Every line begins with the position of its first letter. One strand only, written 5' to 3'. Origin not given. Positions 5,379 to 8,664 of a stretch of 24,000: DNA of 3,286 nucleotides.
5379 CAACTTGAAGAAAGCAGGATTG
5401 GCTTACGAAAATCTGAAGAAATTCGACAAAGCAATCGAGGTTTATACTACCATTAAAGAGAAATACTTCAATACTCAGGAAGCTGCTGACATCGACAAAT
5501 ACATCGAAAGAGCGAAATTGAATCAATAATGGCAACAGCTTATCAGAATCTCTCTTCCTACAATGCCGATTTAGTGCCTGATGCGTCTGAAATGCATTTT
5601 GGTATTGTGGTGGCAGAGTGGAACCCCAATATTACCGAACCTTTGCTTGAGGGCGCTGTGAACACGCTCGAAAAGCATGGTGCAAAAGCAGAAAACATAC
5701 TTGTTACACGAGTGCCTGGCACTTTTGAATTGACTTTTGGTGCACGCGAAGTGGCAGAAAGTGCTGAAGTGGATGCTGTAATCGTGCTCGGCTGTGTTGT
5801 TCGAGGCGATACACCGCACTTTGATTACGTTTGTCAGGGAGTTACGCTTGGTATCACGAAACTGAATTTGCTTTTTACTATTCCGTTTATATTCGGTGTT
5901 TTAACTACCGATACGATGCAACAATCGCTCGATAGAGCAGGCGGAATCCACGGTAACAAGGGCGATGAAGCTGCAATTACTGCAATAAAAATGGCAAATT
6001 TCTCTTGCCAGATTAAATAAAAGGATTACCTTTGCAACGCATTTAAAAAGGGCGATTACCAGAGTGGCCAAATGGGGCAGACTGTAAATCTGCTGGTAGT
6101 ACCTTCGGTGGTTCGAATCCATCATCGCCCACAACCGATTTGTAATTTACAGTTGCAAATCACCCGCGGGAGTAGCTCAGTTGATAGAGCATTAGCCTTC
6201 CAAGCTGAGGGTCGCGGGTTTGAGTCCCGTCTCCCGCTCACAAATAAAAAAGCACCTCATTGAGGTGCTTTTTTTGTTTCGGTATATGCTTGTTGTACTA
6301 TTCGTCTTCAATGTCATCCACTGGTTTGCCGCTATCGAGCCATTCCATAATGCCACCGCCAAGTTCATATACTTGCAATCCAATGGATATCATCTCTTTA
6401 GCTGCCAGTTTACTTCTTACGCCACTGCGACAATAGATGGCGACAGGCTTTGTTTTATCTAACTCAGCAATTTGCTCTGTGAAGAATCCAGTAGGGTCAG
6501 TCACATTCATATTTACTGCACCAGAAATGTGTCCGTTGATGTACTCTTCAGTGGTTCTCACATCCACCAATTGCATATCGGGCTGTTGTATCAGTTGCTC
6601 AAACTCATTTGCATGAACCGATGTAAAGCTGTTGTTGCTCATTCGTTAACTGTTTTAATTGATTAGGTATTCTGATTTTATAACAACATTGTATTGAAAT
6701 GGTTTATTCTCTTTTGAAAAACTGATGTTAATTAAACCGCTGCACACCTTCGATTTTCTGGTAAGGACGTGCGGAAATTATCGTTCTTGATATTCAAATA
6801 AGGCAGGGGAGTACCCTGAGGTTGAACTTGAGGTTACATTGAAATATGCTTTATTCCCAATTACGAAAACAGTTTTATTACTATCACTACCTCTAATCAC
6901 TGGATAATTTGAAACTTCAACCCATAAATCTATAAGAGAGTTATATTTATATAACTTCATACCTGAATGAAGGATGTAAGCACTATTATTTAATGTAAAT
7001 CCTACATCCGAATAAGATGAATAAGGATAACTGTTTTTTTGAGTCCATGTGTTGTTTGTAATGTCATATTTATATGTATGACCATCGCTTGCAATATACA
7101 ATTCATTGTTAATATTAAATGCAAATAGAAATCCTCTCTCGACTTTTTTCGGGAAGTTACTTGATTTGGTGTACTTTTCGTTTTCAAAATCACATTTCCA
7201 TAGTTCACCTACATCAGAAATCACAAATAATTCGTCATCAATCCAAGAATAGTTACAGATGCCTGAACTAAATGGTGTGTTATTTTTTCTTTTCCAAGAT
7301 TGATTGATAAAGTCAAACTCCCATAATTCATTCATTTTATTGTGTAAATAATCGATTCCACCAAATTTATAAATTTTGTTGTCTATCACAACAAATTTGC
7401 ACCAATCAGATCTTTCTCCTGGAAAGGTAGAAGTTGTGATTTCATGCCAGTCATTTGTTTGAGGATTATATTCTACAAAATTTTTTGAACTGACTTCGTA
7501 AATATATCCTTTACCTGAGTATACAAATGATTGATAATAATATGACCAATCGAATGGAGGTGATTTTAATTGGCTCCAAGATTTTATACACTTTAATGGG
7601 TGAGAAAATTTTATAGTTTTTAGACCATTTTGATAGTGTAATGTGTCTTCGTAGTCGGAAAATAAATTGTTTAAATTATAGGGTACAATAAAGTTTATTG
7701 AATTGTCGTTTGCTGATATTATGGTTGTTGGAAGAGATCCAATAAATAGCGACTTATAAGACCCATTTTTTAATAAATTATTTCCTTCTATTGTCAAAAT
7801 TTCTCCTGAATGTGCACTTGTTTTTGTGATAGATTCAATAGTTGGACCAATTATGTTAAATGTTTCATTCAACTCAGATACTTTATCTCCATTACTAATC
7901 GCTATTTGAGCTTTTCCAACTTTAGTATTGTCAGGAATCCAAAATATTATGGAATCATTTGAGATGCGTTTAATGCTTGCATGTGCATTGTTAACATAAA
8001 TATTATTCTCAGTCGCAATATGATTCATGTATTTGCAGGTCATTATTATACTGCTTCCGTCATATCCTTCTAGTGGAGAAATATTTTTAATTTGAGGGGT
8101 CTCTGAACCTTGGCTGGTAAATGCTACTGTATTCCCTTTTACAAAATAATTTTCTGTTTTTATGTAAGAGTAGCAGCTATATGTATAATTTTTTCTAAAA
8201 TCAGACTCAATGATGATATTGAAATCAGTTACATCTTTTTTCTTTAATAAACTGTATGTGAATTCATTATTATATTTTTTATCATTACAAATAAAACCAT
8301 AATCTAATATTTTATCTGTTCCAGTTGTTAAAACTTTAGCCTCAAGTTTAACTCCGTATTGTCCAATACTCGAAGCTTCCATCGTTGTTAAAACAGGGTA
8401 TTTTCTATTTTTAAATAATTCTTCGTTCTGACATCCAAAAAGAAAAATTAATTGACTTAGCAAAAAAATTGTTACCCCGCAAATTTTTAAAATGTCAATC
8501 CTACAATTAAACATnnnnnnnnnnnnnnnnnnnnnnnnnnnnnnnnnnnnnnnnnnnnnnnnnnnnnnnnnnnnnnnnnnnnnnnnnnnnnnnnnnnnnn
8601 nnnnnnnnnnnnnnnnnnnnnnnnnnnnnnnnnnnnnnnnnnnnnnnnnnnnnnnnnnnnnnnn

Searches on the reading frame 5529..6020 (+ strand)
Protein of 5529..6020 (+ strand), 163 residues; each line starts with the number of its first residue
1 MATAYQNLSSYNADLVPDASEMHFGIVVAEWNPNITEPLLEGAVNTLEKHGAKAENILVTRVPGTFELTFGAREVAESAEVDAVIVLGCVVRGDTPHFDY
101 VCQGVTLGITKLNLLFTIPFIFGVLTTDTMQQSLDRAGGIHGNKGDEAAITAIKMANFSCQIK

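Call 100: search_protein_families(library=pfam, proteins=[window:5529-6020:+], max_evalue=0.00001)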
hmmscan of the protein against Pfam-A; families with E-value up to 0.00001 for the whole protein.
window:5529-6020:+ (163 aa): 1 family
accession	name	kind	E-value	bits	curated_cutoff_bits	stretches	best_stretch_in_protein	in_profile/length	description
PF00885.24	DMRL_synthase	-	6.4e-53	178.8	26.7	1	22-158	2-137/139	6,7-dimethyl-8-ribityllumazine synthase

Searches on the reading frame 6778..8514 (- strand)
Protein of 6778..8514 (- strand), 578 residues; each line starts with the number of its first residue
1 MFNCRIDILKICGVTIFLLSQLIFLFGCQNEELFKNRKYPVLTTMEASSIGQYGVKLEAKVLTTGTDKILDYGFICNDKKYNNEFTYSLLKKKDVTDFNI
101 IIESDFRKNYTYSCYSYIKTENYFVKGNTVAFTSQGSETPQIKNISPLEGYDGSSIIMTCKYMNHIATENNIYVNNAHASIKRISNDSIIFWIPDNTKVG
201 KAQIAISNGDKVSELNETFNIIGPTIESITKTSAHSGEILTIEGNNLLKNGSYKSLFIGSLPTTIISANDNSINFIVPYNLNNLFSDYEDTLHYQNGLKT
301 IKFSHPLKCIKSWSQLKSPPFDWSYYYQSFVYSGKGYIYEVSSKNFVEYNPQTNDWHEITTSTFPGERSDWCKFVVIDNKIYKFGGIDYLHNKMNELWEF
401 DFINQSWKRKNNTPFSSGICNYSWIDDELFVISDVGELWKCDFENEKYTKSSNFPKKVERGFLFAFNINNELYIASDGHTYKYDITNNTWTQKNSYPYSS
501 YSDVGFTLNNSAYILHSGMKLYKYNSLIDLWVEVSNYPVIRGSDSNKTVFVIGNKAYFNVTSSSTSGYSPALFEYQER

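Call 13: search_protein_families(library=pfam, proteins=[window:6778-8514:-], max_evalue=0.01)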
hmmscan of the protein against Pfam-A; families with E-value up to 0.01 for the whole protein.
window:6778-8514:- (578 aa): 8 families
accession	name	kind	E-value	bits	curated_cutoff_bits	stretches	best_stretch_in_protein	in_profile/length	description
PF01833.30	TIG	-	4.3e-10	39.9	20.9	1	224-283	1-62/84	IPT/TIG domain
PF24681.1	Kelch_KLHDC2_KLHL20_DRC7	-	3.7e-09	36.7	50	1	341-411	76-145/221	KLHDC2/KLHL20/DRC7 Kelch-repeats domain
PF24981.1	Beta-prop_ATRN-LZTR1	-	1.1e-08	35.2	50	1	331-412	3-84/289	Attractin/LZTR1 beta-propeller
PF01344.31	Kelch_1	-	1.9e-08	34.1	20.1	1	374-409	7-41/46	Kelch motif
PF13415.12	Kelch_3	-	9.1e-05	23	22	0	331-369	6-41/48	Galactose oxidase, central domain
PF24996.1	NANM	-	0.00011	21.7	45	1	349-515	36-203/350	N-acetylneuraminate epimerase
PF07646.21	Kelch_2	-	0.00029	21.1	21.3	0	374-411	7-45/48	Kelch motif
PF13964.12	Kelch_6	-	0.0078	16.6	25.3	0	374-409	7-42/50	Kelch motif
